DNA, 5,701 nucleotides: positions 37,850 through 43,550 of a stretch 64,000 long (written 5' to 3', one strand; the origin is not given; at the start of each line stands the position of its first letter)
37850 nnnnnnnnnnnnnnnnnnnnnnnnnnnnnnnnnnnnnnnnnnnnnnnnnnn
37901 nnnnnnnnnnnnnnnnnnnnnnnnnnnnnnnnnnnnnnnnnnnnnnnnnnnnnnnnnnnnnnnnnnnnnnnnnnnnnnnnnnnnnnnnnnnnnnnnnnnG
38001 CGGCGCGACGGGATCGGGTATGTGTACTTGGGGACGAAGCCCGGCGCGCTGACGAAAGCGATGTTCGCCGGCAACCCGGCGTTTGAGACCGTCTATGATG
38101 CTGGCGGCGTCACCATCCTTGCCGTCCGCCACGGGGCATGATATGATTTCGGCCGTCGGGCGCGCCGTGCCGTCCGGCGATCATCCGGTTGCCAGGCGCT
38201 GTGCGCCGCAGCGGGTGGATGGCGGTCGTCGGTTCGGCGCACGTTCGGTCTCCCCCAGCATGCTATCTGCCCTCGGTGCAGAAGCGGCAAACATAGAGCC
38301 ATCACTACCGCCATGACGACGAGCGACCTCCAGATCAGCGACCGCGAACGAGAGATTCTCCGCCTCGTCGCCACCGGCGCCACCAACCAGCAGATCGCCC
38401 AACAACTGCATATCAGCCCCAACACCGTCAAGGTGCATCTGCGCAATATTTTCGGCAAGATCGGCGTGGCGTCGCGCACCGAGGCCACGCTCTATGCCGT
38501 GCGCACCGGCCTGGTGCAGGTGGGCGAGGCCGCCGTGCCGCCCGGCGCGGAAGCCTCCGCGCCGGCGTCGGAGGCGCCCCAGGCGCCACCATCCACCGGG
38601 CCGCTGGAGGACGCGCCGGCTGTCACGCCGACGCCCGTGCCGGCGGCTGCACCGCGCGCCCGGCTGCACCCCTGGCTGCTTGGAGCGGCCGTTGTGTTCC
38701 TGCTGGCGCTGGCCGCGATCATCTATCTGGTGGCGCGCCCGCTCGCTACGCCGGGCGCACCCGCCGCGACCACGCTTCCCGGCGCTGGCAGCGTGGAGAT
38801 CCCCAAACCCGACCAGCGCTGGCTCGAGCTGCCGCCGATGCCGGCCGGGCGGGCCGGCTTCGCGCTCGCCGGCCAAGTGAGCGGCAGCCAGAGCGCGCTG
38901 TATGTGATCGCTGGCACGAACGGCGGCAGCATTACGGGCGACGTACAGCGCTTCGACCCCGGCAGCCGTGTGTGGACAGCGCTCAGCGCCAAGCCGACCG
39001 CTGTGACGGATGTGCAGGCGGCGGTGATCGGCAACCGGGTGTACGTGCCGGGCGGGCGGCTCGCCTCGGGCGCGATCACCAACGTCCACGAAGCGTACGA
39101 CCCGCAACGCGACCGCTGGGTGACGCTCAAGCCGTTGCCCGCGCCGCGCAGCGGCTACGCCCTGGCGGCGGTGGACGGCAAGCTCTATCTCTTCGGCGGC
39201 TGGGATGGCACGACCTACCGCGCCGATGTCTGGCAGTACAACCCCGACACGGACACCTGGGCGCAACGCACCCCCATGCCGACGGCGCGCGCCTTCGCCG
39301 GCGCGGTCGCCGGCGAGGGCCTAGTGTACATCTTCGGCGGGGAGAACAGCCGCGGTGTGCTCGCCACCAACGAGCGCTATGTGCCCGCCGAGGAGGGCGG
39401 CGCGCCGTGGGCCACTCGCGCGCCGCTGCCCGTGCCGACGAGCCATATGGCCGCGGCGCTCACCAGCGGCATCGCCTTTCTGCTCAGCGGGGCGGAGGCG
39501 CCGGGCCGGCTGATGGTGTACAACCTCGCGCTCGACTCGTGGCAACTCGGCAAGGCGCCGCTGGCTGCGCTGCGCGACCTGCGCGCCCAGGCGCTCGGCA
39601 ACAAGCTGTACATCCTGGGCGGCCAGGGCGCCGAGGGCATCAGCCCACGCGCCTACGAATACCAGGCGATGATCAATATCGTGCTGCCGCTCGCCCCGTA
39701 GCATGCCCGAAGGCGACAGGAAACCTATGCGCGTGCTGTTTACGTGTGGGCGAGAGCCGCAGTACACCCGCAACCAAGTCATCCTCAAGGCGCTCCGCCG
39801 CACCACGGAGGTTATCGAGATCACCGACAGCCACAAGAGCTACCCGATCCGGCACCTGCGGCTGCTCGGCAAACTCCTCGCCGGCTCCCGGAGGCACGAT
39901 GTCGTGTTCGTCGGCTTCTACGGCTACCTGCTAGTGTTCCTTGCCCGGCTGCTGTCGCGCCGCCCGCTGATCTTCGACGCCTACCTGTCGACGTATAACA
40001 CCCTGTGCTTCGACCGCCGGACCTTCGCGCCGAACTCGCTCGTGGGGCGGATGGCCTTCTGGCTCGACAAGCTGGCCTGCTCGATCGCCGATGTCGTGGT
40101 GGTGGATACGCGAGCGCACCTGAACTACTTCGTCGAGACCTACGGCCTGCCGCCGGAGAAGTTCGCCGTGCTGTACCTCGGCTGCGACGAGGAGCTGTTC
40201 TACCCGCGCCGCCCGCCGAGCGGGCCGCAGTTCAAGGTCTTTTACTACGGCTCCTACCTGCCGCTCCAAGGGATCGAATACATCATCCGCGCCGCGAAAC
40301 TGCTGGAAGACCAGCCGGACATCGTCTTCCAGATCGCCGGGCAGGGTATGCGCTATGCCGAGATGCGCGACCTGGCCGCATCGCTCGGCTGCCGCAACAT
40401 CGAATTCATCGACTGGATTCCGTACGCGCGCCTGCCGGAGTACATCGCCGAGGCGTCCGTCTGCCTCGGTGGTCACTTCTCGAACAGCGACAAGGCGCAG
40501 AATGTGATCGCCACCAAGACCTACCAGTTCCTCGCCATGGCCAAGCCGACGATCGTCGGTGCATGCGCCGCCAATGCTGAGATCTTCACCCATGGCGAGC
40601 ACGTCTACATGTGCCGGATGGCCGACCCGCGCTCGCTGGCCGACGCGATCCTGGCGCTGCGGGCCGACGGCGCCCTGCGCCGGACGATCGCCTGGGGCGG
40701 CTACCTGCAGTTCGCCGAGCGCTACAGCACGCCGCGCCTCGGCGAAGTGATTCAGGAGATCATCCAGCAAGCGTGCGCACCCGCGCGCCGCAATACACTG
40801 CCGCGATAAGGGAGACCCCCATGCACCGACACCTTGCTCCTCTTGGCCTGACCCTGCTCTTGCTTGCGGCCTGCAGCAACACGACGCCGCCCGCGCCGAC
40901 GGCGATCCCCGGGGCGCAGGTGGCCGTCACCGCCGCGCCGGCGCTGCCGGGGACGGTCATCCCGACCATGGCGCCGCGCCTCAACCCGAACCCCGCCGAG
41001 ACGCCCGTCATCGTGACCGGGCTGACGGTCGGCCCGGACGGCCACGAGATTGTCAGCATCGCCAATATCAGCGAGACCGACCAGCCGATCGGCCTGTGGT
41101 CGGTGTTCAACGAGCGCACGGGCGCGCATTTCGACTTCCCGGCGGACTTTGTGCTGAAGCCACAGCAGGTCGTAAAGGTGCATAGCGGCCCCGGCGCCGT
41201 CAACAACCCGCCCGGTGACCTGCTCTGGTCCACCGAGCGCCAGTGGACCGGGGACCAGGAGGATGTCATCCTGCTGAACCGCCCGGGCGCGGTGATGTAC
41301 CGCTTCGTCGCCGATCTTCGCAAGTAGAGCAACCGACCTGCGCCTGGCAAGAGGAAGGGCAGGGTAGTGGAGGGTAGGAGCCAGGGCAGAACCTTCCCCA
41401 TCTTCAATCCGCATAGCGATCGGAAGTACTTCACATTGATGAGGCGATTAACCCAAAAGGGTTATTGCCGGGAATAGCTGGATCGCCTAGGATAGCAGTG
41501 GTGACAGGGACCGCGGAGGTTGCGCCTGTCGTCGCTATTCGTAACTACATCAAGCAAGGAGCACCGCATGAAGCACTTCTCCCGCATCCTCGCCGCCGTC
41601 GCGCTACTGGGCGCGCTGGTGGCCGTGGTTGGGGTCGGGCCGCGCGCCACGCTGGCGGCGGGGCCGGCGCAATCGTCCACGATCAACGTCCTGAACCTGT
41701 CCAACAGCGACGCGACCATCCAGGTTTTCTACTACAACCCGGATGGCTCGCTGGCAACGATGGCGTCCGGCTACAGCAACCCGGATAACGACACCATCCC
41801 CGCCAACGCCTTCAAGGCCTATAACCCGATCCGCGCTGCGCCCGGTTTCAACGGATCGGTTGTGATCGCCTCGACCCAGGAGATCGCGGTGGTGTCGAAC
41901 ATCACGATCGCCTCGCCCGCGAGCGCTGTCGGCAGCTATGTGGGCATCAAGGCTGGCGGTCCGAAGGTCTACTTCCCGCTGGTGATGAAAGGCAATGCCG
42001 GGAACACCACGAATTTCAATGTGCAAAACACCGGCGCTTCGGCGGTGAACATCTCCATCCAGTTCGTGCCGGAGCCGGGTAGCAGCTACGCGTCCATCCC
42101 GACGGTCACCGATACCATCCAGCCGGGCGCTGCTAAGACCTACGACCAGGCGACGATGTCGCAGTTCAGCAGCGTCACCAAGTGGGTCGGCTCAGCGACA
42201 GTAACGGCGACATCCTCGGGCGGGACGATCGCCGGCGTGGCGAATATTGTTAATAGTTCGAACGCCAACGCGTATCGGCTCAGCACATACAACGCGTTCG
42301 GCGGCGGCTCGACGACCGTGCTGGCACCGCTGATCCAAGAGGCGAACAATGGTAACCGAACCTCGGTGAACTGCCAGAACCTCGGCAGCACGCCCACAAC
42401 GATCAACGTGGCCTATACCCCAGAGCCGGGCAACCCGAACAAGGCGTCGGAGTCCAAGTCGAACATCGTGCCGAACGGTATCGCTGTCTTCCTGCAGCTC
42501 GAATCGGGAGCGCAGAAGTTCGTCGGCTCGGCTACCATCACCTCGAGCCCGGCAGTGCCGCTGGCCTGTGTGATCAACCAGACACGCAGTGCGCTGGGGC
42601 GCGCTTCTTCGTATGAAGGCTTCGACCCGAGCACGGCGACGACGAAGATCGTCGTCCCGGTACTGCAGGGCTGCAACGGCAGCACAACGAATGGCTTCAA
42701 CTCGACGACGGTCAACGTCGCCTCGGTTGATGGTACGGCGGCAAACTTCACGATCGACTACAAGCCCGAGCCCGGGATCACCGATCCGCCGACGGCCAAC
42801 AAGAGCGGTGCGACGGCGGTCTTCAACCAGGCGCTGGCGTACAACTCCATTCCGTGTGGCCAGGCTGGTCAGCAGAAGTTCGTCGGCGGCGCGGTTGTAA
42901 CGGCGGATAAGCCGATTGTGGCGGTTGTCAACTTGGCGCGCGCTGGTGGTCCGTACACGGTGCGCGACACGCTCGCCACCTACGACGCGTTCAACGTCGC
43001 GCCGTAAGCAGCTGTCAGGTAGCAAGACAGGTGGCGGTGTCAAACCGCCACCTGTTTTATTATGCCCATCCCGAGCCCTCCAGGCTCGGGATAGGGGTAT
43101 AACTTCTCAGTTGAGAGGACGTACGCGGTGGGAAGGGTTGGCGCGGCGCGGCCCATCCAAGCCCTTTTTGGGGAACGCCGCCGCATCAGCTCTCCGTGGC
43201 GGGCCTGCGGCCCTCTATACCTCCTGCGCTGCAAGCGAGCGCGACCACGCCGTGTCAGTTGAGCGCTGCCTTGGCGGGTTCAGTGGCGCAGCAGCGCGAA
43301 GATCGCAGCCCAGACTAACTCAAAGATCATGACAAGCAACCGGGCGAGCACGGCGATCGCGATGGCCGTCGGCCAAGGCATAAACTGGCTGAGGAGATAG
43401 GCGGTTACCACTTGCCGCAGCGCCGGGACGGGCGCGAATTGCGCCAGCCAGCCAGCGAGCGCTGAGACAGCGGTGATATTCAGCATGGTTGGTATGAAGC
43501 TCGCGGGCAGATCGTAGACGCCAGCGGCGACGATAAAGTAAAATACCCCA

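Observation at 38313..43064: LuxR-HTH / TM / Kelch-propeller one-component regulator heading an operon with GT4, LTD lipoprotein and a four-repeat CARDB-like secreted protein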

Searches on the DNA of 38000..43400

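Call 104: search_rna_families(source=window, start=38000, end=43400, threshold=evalue, max_evalue=1)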
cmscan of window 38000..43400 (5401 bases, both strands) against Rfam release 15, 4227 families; matches with E-value up to 1: 3.
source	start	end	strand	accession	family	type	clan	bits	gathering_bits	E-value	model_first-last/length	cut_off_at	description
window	43046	43124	-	RF02680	PreQ1-III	Cis-reg; riboswitch;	-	21.9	63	0.43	1-102/102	no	PreQ1-III (pre queuosine) riboswitch aptamer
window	43023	43059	+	RF03691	mir-2765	Gene; miRNA;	-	21.4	58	0.73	24-60/83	no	mir-2765 microRNA precursor family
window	40700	40760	-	RF00784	mir-486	Gene; miRNA;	-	20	69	0.61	1-68/68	no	mir-486 microRNA precursor family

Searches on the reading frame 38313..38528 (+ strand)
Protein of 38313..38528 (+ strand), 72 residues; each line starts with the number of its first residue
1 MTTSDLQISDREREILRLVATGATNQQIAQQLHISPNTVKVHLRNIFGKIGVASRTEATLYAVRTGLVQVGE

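Call 90: search_solved_structures(query=window:38313-38528:+, max_evalue=0.00001, show_alignments=0)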
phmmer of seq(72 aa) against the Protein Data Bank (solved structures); distinct sequences matched with E-value up to 0.00001: 38.
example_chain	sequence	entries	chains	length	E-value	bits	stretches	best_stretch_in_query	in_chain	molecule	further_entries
4wt0_B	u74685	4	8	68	9e-14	54.3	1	8-68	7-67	Response regulator receiver domain protein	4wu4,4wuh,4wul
4wsz_A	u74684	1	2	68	1.2e-13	53.8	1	8-68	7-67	Response regulator receiver domain protein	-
7ve4_A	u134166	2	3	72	5e-13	51.9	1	8-69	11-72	DNA-binding response regulator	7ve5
5hev_A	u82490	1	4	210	9e-13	51.1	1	7-68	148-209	Response regulator protein VraR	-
2rnj_A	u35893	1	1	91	9.9e-13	51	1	8-69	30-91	Response regulator protein vraR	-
7ve6_A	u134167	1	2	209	2.1e-12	50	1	8-69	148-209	Response regulator protein VraR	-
4gvp_A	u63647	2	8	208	2.1e-12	50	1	8-69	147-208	Response regulator protein vraR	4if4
3kln_A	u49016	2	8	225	4.3e-11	45.9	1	7-64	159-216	Transcriptional regulator, LuxR family | Transcriptional regulator VpsT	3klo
4y13_A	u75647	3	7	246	9.5e-11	44.8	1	3-68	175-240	Transcriptional regulator of ftsQAZ gene cluster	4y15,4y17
4lfu_A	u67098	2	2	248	1.2e-10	44.5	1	3-68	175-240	Regulatory protein SdiA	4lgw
1je8_A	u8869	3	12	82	1.5e-10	44.2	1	7-62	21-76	Nitrate/Nitrite Response Regulator Protein NARL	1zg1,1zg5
8u3b_G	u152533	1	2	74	1.5e-10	44.2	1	7-62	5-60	Nitrate/nitrite response regulator protein NarL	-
7r3g_B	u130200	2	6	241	3.2e-10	43.1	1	6-68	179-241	Regulatory protein RhlR | PROSS optimized variant of RhlR with 75 mutations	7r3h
1a04_A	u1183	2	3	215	6.6e-10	42.1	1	7-62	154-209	NITRATE/NITRITE RESPONSE REGULATOR PROTEIN NARL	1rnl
2krf_A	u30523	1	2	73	6.9e-10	42.1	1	8-67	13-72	Transcriptional regulatory protein comA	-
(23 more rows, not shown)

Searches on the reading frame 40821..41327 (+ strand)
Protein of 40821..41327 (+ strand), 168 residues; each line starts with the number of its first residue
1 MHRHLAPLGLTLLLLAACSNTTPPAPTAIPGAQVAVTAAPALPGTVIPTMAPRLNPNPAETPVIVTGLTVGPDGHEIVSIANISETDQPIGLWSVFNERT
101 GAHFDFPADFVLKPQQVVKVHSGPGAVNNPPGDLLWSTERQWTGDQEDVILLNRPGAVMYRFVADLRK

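Call 3: search_protein_families(library=pfam, proteins=[window:40821-41327:+], max_evalue=0.01)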
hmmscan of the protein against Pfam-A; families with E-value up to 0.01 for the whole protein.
window:40821-41327:+ (168 aa): 1 family
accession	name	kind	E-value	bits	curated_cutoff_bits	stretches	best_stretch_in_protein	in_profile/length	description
PF00932.25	LTD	-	5.4e-08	33.6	34.3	1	58-159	3-102/109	Lamin Tail Domain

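Call 38: search_protein_families(library=pfam, proteins=[window:40821-41327:+], max_evalue=10)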
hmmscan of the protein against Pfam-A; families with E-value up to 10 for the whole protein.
window:40821-41327:+ (168 aa): 1 family
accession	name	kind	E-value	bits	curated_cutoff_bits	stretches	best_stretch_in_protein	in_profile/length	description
PF00932.25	LTD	-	5.4e-08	33.6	34.3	1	58-159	3-102/109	Lamin Tail Domain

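Call 58: search_protein_families(library=ncbifam, proteins=[window:40821-41327:+], max_evalue=0.01)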
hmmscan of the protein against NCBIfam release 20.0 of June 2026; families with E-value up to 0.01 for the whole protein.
window:40821-41327:+ (168 aa): 0 families

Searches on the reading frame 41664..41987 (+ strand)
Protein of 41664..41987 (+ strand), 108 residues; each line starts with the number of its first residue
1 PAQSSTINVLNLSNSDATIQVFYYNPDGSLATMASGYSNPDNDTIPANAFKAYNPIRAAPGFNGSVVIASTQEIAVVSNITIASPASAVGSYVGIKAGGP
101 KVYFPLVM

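Call 38: search_protein_families(library=pfam, proteins=[window:41664-41987:+], max_evalue=10)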
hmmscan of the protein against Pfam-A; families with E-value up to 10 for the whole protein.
window:41664-41987:+ (108 aa): 1 family
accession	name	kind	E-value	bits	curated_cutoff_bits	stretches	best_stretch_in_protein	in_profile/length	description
PF22887.1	DUF7022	-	0.15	12.7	27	1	41-92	37-87/166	Family of unknown function (DUF7022)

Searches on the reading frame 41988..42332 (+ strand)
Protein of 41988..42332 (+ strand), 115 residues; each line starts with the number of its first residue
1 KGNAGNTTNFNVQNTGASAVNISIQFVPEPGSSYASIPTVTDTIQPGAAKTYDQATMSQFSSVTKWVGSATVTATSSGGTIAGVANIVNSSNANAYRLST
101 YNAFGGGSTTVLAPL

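Call 38: search_protein_families(library=pfam, proteins=[window:41988-42332:+], max_evalue=10)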
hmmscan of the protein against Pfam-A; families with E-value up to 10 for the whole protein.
window:41988-42332:+ (115 aa): 1 family
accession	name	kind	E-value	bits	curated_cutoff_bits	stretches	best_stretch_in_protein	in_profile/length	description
PF19912.4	DUF6385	-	0.06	13.8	26.8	1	6-51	6-49/82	Domain of unknown function (DUF6385)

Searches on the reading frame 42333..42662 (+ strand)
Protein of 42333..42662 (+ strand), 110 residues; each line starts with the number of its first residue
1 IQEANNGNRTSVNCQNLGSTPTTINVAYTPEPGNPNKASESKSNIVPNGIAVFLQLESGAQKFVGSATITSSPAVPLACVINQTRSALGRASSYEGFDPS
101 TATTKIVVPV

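Call 38: search_protein_families(library=pfam, proteins=[window:42333-42662:+], max_evalue=10)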
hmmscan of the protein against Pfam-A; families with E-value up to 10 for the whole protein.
window:42333-42662:+ (110 aa): 1 family
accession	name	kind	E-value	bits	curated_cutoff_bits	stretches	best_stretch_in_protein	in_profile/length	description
PF22962.3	Ig_NUP210_7th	-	0.12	13.1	27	1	4-42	54-92/99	NUP210 Ig-like domain 7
